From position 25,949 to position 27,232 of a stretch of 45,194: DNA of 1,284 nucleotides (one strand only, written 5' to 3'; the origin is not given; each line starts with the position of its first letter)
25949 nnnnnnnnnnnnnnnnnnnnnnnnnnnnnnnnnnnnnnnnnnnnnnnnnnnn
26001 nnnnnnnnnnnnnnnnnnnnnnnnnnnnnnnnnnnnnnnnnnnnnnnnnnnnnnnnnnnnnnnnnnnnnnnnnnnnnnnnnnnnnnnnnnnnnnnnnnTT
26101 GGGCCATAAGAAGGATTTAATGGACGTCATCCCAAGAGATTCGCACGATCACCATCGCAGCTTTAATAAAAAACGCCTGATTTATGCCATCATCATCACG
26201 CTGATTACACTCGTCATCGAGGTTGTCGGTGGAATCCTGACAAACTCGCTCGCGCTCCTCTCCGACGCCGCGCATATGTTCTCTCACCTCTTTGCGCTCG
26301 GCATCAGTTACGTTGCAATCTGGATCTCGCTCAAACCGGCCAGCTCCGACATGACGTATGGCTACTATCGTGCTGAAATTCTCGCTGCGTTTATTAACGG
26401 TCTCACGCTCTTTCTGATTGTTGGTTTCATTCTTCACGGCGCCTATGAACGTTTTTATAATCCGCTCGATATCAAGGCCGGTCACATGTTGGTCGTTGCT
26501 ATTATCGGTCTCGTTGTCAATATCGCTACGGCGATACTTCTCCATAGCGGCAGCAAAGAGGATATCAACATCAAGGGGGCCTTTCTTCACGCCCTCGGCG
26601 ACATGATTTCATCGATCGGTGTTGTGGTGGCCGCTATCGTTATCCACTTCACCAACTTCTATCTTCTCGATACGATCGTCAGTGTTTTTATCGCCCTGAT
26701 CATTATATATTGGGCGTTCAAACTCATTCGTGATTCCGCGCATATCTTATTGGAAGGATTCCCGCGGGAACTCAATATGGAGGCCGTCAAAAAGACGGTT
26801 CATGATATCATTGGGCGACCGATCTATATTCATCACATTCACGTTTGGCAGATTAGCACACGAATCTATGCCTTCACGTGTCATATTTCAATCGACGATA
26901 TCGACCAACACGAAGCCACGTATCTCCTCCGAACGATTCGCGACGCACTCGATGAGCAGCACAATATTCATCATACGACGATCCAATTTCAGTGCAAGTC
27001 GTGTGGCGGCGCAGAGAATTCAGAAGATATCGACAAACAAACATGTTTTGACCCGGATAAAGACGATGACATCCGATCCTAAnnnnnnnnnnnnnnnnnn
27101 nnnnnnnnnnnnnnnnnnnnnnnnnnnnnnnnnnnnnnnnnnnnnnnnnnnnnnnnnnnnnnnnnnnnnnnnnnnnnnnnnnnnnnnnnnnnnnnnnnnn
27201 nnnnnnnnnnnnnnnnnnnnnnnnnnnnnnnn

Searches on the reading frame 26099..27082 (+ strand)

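Call 4: search_protein_families(library=pfam, proteins=[window:26099-27082:+], max_evalue=0.01)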
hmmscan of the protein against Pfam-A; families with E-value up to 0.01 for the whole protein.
window:26099-27082:+ (327 aa): 2 families
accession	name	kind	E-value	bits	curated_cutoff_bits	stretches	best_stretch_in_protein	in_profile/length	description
PF01545.26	Cation_efflux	-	1.1e-45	156.3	26.6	1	27-218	1-198/198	Cation efflux family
PF16916.11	ZT_dimer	-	4.8e-08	33.3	26.7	1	222-296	1-74/78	Dimerisation domain of Zinc Transporter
